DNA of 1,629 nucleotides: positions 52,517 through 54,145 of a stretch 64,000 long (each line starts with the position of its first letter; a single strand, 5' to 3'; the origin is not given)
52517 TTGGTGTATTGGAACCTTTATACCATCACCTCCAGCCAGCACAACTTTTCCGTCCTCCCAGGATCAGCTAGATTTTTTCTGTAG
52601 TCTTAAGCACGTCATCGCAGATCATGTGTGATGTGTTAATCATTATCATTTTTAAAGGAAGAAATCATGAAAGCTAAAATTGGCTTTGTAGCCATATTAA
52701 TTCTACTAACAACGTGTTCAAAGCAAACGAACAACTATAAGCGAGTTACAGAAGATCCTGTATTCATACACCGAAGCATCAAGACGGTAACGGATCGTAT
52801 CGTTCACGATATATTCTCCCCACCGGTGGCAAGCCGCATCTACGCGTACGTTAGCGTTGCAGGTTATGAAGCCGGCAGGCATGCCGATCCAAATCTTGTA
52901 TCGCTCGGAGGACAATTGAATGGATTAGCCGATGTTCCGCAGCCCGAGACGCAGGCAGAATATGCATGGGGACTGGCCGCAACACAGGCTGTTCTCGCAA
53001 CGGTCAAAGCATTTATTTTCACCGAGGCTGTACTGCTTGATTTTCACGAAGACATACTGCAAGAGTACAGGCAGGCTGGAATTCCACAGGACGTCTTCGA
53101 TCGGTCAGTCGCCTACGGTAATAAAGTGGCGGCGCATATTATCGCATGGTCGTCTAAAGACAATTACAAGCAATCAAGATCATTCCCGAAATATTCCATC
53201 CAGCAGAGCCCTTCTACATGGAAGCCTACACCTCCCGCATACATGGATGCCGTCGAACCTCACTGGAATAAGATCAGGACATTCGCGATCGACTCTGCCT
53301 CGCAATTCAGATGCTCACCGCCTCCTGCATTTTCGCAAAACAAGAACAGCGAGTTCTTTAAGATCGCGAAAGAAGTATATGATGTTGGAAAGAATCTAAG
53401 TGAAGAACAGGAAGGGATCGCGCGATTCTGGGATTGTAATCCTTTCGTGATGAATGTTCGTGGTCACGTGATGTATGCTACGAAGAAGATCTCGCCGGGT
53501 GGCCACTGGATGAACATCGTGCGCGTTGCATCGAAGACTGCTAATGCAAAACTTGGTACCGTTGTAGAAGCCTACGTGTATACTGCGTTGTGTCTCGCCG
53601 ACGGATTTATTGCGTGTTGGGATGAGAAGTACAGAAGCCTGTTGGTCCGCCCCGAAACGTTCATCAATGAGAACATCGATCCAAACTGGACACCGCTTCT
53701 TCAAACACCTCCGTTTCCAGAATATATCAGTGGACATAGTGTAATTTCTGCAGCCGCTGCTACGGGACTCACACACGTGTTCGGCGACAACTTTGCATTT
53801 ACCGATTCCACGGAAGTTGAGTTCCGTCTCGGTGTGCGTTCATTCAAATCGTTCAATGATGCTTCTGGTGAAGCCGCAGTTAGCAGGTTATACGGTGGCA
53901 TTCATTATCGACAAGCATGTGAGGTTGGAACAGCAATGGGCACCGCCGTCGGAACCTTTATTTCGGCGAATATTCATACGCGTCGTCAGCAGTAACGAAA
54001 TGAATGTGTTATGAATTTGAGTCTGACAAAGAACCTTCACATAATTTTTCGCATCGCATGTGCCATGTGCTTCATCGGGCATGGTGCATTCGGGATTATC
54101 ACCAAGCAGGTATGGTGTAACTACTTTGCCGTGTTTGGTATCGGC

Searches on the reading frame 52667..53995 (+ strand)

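Call 82: search_protein_families(library=pfam, proteins=[window:52667-53995:+], max_evalue=0.001)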
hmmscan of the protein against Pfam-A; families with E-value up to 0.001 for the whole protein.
window:52667-53995:+ (442 aa): 1 family
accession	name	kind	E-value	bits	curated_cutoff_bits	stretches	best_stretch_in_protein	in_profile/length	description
PF01569.27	PAP2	-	1.1e-09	38.5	27.2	1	321-439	20-128/130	PAP2 superfamily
